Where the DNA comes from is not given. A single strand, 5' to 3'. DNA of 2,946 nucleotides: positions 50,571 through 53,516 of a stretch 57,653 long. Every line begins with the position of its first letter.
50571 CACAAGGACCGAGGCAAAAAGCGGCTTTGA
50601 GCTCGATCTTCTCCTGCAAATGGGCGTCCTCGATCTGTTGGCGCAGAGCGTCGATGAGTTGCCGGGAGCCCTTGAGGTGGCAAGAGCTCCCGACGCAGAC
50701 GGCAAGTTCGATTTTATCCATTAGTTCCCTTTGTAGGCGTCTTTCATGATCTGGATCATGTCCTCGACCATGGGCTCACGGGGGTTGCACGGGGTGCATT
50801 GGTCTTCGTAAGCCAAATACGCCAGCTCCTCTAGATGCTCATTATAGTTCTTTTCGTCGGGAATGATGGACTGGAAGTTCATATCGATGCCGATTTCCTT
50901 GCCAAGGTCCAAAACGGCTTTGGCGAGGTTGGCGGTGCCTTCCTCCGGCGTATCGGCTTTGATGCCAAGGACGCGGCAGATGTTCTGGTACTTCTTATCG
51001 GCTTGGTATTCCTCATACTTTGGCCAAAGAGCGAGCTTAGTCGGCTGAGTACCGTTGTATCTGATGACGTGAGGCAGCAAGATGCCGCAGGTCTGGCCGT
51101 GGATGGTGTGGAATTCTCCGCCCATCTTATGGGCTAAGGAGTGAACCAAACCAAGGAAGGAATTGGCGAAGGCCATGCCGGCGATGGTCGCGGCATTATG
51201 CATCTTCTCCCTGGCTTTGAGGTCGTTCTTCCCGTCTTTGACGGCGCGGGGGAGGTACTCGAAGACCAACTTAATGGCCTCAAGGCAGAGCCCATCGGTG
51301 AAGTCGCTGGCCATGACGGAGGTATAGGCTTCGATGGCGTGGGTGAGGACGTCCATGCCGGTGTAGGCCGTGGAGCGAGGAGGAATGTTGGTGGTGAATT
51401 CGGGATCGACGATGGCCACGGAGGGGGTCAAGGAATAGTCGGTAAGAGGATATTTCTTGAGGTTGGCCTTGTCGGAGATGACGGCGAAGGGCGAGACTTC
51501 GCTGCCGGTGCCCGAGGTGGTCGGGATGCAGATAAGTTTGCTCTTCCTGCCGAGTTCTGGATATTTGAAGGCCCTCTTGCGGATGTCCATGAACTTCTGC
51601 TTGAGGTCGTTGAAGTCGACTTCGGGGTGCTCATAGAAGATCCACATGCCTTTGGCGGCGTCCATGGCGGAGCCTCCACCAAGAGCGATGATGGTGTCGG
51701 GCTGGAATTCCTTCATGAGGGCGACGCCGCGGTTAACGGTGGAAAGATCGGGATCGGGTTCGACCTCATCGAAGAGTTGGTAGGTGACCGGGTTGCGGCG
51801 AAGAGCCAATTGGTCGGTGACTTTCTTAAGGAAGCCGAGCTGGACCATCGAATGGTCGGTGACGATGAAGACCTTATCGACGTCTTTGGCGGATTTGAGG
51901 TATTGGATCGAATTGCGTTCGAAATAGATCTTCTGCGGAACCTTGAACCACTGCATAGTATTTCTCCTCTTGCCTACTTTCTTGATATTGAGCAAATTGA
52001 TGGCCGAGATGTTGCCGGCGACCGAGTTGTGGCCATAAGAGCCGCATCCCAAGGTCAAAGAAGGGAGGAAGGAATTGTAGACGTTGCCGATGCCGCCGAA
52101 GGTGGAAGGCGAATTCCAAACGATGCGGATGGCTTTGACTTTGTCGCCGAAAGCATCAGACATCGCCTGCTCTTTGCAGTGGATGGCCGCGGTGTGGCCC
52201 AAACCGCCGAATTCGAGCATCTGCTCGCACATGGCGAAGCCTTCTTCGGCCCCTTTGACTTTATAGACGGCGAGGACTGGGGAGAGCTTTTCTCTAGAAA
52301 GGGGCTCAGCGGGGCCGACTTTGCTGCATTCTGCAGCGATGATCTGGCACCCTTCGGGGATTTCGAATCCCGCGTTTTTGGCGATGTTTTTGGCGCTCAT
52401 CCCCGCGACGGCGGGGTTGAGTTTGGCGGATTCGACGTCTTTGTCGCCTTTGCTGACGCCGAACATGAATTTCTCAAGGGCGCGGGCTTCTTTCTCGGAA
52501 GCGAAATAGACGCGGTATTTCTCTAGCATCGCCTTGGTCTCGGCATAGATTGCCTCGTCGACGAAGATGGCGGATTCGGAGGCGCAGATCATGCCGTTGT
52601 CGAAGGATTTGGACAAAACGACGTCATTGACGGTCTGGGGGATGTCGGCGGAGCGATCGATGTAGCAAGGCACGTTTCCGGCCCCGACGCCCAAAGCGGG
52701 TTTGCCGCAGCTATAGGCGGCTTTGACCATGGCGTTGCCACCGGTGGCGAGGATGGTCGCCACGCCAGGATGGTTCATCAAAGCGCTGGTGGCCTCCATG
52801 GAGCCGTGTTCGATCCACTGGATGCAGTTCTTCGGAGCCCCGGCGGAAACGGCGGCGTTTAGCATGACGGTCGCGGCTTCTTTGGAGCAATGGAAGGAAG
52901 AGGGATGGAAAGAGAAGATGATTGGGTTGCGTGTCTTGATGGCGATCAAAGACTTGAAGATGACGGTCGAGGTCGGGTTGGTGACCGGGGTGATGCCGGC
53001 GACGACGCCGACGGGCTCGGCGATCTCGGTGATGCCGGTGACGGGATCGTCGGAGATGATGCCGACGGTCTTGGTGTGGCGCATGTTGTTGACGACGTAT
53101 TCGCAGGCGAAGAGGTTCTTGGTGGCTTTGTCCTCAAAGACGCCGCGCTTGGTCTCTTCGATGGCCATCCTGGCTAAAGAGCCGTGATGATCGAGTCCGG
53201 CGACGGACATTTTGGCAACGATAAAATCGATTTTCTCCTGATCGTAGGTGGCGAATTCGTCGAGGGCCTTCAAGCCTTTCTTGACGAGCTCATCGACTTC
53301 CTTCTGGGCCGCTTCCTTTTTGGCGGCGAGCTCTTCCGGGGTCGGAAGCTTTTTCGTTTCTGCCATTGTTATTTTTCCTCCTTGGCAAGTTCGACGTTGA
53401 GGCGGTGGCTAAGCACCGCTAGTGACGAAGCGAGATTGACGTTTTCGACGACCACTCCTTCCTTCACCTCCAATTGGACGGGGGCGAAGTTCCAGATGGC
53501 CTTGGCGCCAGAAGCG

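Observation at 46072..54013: rex-adhE is fused to an hfsABCD-like putative H2-sensing signalling module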

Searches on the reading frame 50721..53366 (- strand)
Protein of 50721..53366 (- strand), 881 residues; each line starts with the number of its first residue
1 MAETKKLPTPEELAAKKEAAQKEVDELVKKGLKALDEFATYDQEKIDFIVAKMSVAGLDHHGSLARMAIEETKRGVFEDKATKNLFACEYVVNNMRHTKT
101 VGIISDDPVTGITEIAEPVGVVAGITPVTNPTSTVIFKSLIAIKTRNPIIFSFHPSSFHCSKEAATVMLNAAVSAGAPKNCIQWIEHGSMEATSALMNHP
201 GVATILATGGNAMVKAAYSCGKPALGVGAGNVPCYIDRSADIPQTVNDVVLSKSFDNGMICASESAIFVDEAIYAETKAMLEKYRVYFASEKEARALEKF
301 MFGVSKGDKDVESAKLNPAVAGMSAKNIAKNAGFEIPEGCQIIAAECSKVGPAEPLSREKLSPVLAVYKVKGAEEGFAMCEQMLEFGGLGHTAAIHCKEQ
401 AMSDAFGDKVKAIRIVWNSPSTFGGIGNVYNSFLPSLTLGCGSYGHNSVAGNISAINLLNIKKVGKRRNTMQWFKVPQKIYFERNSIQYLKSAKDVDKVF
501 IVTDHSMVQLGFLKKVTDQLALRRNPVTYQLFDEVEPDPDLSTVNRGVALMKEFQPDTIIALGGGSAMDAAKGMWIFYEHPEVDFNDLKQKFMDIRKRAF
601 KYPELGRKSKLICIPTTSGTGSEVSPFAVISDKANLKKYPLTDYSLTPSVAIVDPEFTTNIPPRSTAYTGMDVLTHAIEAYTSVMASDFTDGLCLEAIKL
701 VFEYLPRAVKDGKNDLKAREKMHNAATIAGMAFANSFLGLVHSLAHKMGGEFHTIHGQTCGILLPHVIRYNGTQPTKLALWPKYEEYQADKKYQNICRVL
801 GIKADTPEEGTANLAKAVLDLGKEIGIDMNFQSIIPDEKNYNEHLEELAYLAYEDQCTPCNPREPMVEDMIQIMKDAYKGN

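Call 3: search_protein_families(library=pfam, proteins=[window:50721-53366:-], max_evalue=0.01)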
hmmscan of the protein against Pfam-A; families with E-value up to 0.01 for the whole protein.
window:50721-53366:- (881 aa): 4 families
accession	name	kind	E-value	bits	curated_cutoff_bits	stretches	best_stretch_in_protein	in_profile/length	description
PF25137.1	ADH_Fe_C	-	3.6e-65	219.7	27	1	666-878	1-194/194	Fe-containing alcohol dehydrogenase family, C-terminal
PF00465.25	Fe-ADH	-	4.7e-47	160.1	31.3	1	477-655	1-168/168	Iron-containing alcohol dehydrogenase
PF00171.27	Aldedh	-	4.7e-23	81.9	23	1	11-282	18-290/461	Aldehyde dehydrogenase family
PF13685.12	Fe-ADH_2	-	4.5e-07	30.4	28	1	488-572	12-91/149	Iron-containing alcohol dehydrogenase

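Call 4: search_protein_families(library=ncbifam, proteins=[window:50721-53366:-], max_evalue=0.01)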
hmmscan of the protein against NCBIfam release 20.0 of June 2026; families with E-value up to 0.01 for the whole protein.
window:50721-53366:- (881 aa): 52 families (the best 25 are shown)
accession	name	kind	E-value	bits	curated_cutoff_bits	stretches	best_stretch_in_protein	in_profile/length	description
NF010378.0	PRK13805.1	equivalog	0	1371.2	951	1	14-880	6-866/872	bifunctional acetaldehyde-CoA/alcohol dehydrogenase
TIGR02518.1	EutH_ACDH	equivalog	6.3e-134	447.5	620.1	1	22-466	8-443/488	acetaldehyde dehydrogenase (acetylating)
NF047625.1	AcylSulfactDhSauS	equivalog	9e-91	305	600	1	20-466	2-442/464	acylating sulfoacetaldehyde dehydrogenase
TIGR02638.1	lactal_redase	equivalog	3.2e-84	282.9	523.15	1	486-872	19-377/379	lactaldehyde reductase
NF041833.1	Fe_ADH_ErcA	equivalog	5.4e-80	269.3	550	1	495-877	29-381/382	alcohol dehydrogenase-like regulatory protein ErcA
NF007911.0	PRK10624.1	equivalog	6.8e-79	265.6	537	1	481-878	12-382/382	lactaldehyde reductase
NF053866.1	CholDhdGbsBBac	equivalog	7.7e-69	232.2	550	1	469-878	7-391/392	choline dehydrogenase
NF011927.0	PRK15398.1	subfamily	2.8e-67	227.4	403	1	11-427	25-425/465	aldehyde dehydrogenase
NF058672.1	4HyButDHCUPNE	equivalog_domain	3.8e-60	204.1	500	1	479-876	9-376/378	4-hydroxybutyrate dehydrogenase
NF011998.0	PRK15454.1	equivalog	7.1e-57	192.9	556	1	493-874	46-391/395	ethanolamine utilization ethanol dehydrogenase EutG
TIGR03405.1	Phn_Fe-ADH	equivalog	2.5e-56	191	423.7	1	476-776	3-294/355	iron-containing alcohol dehydrogenase PsrA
NF007363.0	PRK09860.1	equivalog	4.2e-56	190.7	581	1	497-877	32-382/383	L-threonine dehydrogenase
NF050025.1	SulfAcetaldRedSarD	equivalog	4.8e-48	163.9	700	1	497-780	31-301/385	sulfoacetaldehyde reductase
TIGR04266.1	NDMA_methanol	equivalog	1.8e-39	135.7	625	1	525-877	64-415/420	NDMA-dependent methanol dehydrogenase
NF011717.0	PRK15138.1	equivalog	1e-21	77.5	645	1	475-770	7-295/387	alcohol dehydrogenase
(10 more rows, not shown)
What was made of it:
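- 50721..53366 (-): adhE: bifunctional acetaldehyde-CoA/alcohol dehydrogenase, 881 aa. NF010378 at 1371 bits; Aldedh, Fe-ADH and ADH_Fe_C domains (calls 3, 4).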
